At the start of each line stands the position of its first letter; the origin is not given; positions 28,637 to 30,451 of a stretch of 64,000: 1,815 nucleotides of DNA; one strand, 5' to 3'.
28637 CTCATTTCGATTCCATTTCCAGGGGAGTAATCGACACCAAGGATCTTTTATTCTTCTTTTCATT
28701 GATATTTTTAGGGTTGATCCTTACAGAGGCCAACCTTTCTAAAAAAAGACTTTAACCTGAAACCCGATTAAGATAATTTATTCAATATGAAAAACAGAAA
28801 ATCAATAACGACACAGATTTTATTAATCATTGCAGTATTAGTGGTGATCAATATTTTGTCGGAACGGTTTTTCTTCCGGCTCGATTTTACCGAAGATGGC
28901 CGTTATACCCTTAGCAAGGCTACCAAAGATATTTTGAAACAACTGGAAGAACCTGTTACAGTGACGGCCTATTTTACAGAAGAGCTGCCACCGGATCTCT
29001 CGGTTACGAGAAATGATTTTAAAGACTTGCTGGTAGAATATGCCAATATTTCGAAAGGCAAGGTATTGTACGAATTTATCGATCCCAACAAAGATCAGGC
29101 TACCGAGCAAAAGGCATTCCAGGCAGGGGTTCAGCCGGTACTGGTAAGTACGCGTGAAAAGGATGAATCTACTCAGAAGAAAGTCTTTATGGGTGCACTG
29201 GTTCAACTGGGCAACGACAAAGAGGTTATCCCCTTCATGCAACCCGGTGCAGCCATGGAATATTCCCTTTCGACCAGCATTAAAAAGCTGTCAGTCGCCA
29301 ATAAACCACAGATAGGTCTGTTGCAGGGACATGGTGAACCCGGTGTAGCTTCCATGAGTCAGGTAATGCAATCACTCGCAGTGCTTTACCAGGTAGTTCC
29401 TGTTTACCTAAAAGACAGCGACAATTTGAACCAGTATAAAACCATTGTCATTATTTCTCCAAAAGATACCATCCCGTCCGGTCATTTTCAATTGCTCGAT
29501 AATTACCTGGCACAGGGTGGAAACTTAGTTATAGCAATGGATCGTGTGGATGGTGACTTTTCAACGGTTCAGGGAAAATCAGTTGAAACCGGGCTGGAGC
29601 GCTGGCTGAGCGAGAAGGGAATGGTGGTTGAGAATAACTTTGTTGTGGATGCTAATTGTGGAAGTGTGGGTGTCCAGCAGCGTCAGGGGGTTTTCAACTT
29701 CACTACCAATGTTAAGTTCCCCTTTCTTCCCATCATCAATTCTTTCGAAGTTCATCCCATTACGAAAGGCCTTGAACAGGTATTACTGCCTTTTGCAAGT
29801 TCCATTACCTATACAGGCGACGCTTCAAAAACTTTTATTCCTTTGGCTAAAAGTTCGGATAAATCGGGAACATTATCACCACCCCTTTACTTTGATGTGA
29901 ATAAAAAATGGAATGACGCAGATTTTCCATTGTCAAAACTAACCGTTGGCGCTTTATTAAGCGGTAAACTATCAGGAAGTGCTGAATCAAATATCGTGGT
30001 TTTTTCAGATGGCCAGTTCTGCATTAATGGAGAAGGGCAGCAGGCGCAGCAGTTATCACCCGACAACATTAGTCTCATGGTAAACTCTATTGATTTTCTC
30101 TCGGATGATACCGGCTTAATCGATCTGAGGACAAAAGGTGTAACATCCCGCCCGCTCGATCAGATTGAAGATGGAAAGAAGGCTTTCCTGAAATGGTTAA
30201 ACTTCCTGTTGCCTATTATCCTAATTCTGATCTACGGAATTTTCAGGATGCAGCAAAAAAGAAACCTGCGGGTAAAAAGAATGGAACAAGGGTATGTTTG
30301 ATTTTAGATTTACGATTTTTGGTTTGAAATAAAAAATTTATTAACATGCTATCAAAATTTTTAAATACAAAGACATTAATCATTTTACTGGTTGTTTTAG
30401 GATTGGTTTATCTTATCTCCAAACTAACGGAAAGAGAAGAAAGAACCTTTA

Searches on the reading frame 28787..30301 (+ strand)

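Call 18: search_protein_families(library=ncbifam, proteins=[window:28787-30301:+])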
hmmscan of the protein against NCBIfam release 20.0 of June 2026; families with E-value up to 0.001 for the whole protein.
window:28787-30301:+ (504 aa): 1 family
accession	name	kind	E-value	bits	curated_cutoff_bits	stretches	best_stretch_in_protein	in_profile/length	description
TIGR03521.1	GldG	equivalog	1.3e-74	251.8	389.85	1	10-492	3-548/552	gliding motility-associated ABC transporter substrate-binding protein GldG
